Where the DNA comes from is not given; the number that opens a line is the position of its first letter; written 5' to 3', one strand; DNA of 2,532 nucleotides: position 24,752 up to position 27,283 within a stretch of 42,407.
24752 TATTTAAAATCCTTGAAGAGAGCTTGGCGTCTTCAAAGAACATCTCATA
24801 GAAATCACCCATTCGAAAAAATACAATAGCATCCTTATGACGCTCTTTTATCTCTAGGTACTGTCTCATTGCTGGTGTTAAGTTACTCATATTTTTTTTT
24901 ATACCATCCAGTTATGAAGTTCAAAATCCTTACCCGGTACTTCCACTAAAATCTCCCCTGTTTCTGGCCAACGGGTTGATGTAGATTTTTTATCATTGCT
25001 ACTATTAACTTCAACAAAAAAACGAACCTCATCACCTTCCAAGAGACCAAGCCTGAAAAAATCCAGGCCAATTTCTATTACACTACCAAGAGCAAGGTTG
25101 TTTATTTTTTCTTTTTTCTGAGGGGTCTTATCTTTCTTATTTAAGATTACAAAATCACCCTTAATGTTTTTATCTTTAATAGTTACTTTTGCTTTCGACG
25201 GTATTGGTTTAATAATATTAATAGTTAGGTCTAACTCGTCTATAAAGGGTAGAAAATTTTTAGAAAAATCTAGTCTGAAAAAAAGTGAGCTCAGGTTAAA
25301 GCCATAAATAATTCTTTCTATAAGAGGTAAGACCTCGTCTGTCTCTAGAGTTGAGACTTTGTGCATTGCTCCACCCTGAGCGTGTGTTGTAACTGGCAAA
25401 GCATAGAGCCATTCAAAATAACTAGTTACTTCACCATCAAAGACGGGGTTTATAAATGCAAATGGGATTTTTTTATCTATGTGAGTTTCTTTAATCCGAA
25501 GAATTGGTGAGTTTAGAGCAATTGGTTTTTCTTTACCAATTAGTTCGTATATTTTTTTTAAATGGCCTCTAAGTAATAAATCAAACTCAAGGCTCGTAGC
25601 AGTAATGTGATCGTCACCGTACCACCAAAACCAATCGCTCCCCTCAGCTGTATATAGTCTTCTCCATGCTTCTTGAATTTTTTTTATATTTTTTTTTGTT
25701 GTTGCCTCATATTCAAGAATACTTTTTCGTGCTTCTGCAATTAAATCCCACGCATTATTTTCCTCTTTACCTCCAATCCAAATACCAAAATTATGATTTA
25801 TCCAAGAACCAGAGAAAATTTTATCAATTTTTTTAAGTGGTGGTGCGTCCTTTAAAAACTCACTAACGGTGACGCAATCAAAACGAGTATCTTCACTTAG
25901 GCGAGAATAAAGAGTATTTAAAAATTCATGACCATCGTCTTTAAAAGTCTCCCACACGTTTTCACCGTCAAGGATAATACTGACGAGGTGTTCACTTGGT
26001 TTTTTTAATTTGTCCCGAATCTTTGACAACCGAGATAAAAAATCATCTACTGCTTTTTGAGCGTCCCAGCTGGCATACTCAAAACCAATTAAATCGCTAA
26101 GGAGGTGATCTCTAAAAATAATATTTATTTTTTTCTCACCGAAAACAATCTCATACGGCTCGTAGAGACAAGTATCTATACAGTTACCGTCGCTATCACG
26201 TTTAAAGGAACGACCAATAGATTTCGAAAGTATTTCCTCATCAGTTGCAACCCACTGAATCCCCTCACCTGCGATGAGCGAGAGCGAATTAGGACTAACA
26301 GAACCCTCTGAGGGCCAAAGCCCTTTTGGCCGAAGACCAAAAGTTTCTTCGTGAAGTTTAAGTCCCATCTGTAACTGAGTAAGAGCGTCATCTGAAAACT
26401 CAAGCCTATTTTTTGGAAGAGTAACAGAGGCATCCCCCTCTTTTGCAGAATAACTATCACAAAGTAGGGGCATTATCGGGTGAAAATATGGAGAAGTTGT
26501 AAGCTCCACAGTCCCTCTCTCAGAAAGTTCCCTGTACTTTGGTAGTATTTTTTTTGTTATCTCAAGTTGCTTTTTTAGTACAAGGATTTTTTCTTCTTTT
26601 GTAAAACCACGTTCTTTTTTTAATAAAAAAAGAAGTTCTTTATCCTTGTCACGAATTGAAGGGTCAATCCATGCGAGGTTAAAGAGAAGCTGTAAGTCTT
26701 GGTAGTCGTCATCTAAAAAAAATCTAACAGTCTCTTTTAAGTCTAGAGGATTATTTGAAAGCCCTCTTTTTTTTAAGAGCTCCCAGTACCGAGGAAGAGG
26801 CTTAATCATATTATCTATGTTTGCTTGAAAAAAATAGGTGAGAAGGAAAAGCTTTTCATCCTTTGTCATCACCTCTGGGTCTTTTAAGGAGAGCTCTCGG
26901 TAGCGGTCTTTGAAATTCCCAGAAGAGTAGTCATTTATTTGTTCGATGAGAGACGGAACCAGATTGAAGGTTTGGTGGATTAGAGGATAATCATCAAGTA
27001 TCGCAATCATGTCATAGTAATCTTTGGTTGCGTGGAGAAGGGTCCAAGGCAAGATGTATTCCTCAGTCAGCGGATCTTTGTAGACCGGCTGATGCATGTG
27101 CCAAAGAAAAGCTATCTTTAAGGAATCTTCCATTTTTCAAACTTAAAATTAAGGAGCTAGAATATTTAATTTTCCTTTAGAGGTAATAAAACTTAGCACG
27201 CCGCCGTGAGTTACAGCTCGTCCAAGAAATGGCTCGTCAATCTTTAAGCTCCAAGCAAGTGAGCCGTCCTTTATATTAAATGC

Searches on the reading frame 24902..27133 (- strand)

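Call 55: search_protein_families(library=pfam, proteins=[window:24902-27133:-], max_evalue=0.00001)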
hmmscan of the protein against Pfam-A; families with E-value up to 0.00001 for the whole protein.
window:24902-27133:- (744 aa): 1 family
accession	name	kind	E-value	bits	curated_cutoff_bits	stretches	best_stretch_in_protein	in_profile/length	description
PF03065.20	Glyco_hydro_57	-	1.1e-60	205.9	21.2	1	8-432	1-284/291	Glycosyl hydrolase family 57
